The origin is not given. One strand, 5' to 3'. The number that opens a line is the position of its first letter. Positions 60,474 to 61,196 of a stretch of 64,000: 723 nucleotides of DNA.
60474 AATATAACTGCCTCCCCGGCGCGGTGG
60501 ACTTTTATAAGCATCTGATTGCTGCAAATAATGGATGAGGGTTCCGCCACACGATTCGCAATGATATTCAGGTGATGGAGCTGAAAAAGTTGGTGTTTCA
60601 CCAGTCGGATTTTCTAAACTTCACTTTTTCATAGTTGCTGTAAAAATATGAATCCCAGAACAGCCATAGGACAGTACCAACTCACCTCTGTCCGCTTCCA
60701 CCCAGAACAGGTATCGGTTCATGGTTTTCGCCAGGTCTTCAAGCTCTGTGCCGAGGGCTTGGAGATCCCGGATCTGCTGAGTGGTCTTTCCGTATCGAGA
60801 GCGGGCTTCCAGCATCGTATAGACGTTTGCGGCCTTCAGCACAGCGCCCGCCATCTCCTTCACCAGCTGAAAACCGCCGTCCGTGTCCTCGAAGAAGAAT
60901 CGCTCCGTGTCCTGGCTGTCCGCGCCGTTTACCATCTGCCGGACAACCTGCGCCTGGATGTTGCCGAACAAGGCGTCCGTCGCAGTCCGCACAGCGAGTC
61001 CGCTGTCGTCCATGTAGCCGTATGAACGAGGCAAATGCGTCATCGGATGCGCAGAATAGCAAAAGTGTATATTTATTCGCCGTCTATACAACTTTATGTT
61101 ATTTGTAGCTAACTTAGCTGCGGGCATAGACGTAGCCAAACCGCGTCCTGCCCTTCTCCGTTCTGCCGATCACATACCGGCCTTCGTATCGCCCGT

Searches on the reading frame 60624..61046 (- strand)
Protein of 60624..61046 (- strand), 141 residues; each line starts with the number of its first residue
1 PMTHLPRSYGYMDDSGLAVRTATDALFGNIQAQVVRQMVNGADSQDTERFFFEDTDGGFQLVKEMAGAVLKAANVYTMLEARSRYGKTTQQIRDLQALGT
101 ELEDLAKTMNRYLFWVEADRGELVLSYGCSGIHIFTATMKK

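Call 92: search_protein_families(library=pfam, proteins=[window:60624-61046:-], max_evalue=0.1)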
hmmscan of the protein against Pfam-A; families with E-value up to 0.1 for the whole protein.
window:60624-61046:- (141 aa): 0 families
